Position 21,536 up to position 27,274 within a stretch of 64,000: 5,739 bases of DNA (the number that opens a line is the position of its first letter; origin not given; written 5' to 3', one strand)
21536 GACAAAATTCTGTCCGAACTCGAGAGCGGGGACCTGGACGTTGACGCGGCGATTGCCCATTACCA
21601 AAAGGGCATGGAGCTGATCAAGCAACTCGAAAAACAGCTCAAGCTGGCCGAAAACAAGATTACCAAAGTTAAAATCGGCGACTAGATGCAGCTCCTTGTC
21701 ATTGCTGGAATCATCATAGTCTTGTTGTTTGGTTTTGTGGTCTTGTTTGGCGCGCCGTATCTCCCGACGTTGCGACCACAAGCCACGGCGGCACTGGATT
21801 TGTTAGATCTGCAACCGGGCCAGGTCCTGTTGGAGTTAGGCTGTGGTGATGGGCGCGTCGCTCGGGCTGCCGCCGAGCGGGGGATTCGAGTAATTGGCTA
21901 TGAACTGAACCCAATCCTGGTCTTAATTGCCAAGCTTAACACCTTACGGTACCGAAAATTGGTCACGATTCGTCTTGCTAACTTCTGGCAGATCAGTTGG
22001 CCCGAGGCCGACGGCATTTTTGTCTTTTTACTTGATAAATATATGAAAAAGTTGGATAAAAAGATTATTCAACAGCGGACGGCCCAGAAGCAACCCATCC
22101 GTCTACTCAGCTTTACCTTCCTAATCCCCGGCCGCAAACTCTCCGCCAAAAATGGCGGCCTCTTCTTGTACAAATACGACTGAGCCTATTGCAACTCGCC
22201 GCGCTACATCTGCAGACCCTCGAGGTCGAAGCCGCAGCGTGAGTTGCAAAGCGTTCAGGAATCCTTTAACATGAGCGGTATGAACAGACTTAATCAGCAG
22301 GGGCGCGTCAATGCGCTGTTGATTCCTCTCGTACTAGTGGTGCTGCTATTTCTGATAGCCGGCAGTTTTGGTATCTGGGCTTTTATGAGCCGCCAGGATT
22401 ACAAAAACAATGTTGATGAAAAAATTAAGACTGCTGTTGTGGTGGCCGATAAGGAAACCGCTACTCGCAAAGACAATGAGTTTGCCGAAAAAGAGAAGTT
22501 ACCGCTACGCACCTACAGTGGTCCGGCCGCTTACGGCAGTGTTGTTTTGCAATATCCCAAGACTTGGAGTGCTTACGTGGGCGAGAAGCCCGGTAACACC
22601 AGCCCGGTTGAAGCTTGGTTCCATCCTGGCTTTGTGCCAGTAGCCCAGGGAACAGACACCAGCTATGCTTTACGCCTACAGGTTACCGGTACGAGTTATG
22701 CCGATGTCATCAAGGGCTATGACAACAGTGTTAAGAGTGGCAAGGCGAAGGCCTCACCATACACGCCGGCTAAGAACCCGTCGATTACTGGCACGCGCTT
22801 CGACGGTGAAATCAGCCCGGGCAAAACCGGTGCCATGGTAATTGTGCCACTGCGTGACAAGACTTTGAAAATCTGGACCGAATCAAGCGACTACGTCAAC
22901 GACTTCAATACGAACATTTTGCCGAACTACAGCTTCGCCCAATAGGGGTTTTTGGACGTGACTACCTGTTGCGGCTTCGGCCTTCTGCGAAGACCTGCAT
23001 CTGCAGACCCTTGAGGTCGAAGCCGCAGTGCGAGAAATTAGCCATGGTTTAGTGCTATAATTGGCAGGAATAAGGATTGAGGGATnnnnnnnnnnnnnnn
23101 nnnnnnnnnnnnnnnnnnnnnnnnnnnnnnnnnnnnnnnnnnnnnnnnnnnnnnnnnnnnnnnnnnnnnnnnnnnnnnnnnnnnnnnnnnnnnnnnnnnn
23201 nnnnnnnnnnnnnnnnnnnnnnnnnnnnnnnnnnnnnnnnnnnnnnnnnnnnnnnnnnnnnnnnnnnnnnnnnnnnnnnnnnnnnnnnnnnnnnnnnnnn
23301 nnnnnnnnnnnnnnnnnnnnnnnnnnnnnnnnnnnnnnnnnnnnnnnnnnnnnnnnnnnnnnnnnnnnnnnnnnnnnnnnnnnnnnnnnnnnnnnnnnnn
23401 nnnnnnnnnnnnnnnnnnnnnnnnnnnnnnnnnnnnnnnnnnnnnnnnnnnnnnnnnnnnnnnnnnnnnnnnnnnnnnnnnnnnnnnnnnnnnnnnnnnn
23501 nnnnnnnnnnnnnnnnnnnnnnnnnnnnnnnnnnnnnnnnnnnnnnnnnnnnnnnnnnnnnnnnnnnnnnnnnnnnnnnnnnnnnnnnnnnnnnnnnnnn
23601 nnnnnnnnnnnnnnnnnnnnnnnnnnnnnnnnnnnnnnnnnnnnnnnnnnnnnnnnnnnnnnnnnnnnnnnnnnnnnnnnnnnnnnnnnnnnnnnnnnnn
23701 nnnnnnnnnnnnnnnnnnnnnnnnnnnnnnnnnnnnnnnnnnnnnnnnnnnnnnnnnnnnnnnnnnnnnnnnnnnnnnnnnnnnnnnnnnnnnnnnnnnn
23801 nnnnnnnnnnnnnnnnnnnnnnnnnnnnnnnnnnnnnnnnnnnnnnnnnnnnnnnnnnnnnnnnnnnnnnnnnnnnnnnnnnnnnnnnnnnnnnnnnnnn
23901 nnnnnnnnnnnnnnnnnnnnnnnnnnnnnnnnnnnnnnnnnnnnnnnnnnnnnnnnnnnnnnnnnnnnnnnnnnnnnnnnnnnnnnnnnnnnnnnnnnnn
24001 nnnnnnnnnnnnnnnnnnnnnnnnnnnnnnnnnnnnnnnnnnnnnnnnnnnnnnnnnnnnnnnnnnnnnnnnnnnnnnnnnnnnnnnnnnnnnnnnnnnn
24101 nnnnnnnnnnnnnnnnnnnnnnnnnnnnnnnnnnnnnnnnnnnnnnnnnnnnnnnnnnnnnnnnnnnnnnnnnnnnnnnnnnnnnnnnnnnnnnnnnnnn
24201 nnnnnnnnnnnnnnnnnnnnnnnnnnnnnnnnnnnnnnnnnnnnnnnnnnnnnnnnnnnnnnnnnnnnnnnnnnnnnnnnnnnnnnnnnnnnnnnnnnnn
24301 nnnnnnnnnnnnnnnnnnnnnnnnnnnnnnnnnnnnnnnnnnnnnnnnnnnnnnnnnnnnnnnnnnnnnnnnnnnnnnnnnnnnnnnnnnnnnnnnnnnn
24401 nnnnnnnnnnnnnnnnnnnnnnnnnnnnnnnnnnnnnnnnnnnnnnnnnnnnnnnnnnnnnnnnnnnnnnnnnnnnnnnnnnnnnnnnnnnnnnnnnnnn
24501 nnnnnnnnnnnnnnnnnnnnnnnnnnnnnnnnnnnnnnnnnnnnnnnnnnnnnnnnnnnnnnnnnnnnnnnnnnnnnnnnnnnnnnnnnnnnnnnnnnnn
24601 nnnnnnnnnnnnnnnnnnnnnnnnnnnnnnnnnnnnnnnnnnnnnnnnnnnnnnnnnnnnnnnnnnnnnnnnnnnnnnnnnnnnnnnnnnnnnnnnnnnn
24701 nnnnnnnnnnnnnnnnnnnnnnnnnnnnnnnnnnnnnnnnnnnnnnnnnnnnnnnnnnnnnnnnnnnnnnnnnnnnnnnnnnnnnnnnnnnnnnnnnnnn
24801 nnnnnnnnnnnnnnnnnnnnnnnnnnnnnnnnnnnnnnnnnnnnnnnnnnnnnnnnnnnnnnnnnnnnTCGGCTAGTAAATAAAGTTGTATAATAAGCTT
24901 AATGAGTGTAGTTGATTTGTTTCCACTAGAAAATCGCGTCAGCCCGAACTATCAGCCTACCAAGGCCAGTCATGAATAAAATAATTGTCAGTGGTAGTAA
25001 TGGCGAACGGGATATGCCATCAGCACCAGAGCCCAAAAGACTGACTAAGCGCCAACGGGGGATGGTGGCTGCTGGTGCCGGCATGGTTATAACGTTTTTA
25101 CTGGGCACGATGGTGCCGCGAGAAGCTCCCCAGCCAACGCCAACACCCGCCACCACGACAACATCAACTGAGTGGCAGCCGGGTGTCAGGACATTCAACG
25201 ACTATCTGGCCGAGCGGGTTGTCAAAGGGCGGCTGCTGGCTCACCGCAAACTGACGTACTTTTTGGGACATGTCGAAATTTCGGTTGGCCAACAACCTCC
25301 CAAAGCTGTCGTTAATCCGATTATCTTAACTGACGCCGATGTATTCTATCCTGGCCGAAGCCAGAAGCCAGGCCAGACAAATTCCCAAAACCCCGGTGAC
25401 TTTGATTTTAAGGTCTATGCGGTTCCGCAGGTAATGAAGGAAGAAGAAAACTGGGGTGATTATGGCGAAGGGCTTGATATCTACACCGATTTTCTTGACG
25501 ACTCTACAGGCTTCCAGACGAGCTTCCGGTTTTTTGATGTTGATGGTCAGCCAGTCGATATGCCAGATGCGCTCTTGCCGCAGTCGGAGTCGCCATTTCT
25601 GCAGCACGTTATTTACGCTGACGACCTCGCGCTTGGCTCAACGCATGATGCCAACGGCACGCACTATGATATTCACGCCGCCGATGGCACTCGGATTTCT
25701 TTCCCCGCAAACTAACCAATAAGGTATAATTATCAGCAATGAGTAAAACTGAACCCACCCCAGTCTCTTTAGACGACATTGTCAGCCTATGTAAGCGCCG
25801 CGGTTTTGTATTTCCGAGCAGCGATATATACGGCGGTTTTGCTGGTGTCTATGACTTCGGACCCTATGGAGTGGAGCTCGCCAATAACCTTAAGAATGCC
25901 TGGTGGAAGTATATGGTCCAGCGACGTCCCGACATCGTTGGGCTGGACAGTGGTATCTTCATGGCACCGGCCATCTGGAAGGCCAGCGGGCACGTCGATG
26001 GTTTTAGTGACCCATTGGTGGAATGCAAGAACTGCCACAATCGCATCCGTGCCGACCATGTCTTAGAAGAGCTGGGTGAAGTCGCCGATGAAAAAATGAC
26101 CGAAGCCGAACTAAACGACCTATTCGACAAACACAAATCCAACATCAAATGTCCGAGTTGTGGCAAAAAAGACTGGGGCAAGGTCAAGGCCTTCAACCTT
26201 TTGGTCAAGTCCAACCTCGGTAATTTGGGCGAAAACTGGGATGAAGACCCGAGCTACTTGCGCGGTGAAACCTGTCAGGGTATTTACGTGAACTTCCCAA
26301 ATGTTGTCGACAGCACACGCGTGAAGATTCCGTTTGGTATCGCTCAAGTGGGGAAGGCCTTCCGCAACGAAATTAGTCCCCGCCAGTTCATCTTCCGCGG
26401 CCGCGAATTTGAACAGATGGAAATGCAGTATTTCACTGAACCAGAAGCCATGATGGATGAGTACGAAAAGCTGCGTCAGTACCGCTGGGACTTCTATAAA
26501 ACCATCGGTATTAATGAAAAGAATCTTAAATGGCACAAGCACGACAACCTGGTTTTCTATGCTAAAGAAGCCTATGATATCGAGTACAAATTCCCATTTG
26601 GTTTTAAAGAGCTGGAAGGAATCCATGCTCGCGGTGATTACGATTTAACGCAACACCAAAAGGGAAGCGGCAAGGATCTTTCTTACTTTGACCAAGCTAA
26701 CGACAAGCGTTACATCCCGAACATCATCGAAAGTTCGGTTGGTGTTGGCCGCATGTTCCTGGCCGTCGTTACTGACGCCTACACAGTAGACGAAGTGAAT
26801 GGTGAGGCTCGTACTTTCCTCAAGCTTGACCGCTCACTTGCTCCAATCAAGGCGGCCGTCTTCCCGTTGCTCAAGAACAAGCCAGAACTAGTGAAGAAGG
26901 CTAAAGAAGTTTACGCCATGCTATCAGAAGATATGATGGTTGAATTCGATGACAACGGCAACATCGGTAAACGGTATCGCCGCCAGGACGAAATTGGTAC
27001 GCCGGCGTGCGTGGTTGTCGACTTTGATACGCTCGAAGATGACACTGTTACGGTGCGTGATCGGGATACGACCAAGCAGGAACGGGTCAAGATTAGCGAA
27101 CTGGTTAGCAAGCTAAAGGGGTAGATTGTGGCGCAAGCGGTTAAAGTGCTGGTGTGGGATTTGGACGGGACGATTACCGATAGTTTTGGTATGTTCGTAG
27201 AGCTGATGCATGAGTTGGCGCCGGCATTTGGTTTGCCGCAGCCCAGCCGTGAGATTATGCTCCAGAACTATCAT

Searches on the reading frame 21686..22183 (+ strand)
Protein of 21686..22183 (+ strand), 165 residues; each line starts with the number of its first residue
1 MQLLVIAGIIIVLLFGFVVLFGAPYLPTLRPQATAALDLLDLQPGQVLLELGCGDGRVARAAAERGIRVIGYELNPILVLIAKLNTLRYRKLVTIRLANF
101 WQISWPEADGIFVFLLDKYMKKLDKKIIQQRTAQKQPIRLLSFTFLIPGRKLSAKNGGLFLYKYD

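Call 65: search_protein_families(library=pfam, proteins=[window:21686-22183:+], max_evalue=0.00001)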
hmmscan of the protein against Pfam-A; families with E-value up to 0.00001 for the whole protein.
window:21686-22183:+ (165 aa): 3 families
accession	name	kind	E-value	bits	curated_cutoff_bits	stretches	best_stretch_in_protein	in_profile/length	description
PF02353.26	CMAS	-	1.3e-06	28.4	27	1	35-74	53-93/273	Mycolic acid cyclopropane synthetase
PF13489.12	Methyltransf_23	-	2.3e-06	27.9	27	1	42-111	20-81/164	Methyltransferase domain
PF13649.12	Methyltransf_25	-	8.3e-06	26.9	27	0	49-113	2-70/97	Methyltransferase domain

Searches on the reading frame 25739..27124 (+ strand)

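Call 66: search_protein_families(library=pfam, proteins=[window:25739-27124:+], max_evalue=0.00001)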
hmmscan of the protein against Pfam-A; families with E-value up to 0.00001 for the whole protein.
window:25739-27124:+ (461 aa): 2 families
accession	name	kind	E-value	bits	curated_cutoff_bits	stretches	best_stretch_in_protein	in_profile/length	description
PF03129.25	HGTP_anticodon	-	1.2e-24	86.7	21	1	371-460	1-92/94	Anticodon binding domain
PF00587.30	tRNA-synt_2b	-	3.2e-15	57.1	29.3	1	169-344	8-176/179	tRNA synthetase class II core domain (G, H, P, S and T)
